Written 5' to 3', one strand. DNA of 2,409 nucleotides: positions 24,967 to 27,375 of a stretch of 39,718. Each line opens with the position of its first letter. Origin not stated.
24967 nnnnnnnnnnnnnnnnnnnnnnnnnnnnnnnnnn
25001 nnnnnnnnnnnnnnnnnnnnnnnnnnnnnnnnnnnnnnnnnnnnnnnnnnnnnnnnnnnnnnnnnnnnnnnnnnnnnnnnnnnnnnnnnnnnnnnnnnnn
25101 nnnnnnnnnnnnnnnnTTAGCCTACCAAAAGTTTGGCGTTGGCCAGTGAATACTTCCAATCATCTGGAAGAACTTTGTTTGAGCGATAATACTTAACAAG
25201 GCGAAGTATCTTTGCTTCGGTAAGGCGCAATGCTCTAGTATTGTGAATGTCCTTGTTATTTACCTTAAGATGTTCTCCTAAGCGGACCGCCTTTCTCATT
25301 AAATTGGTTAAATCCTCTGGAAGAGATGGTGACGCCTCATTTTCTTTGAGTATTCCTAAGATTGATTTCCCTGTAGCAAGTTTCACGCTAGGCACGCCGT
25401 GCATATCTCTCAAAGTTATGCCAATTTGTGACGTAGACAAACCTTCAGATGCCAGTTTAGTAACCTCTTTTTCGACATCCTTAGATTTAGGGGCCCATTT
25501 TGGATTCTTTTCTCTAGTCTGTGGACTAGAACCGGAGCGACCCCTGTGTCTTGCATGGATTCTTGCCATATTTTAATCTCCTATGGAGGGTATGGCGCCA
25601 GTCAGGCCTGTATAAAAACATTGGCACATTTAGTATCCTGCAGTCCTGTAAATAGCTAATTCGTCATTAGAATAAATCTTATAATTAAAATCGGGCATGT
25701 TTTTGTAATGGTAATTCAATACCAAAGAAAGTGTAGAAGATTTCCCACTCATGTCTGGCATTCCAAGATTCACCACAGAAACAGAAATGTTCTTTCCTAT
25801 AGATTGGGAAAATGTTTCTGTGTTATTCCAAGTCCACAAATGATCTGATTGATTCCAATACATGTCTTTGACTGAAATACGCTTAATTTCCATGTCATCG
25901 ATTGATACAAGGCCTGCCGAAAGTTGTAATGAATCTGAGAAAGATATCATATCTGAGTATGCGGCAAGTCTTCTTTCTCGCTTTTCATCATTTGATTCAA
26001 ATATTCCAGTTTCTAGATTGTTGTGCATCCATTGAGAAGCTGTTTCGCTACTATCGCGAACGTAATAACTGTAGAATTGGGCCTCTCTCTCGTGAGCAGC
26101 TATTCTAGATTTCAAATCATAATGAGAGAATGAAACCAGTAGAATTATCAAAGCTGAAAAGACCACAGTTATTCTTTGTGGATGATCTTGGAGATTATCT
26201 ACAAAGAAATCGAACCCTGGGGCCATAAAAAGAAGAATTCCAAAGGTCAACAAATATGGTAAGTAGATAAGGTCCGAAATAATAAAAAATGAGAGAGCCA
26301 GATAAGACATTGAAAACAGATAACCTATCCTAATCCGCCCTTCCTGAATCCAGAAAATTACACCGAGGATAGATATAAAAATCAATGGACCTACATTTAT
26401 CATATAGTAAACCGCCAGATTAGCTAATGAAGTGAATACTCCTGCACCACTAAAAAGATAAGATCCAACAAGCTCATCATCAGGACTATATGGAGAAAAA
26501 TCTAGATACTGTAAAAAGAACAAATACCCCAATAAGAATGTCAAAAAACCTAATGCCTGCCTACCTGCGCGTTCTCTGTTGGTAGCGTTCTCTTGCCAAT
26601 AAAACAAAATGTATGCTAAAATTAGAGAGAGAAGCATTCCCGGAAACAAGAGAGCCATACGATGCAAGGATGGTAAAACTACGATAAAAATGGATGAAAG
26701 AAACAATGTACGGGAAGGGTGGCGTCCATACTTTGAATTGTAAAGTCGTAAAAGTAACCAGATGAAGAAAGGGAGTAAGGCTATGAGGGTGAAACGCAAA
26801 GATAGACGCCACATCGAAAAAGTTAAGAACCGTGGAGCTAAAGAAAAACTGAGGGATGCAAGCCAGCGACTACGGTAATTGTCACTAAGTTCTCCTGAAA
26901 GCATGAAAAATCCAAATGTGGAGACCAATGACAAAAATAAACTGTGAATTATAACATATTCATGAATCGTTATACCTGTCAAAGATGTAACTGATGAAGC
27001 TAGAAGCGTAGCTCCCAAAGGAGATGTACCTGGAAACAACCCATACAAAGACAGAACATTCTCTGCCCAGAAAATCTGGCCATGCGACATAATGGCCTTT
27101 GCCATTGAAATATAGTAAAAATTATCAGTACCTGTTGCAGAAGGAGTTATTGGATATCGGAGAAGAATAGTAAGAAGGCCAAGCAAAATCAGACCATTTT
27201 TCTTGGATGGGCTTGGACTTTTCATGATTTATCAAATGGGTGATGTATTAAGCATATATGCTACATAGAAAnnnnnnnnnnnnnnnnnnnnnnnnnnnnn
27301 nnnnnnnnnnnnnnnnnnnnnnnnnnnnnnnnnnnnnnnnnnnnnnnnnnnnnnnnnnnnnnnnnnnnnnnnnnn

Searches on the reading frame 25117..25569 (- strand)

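Call 33: search_protein_families(library=pfam, proteins=[window:25117-25569:-], max_evalue=0.01)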
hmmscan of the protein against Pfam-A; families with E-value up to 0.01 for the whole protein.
window:25117-25569:- (150 aa): 2 families
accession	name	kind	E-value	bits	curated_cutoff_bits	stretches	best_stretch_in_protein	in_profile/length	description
PF08069.17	Ribosomal_S13_N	-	2.7e-19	69.4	25.4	1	1-59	1-60/60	Ribosomal S13/S15 N-terminal domain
PF00312.27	Ribosomal_S15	-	7.7e-16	58.5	31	1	73-147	4-80/81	Ribosomal protein S15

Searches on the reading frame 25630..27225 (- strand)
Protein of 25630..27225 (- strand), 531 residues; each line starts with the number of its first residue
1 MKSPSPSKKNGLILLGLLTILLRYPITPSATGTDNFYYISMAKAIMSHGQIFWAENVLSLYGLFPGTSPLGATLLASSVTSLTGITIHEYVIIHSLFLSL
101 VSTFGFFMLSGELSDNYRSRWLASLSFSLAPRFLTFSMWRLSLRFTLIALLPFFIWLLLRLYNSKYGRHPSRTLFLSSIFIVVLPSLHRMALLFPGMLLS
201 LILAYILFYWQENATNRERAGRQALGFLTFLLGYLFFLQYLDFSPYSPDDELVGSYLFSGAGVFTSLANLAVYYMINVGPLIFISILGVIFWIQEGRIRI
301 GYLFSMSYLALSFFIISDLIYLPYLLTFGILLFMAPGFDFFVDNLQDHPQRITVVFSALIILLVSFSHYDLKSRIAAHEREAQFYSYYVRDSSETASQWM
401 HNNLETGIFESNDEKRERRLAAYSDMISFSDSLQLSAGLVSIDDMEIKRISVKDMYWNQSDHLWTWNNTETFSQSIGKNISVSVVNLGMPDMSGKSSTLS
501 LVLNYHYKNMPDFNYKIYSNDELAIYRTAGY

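Call 33: search_protein_families(library=pfam, proteins=[window:25630-27225:-], max_evalue=0.01)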
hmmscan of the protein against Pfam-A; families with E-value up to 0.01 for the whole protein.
window:25630-27225:- (531 aa): 1 family
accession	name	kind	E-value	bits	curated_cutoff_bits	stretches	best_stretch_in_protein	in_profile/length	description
PF11847.13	GT-C_AftD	-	0.0011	17.5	26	1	99-192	83-173/661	Alpha-(1->3)-arabinofuranosyltransferase, N-terminal GT-C domain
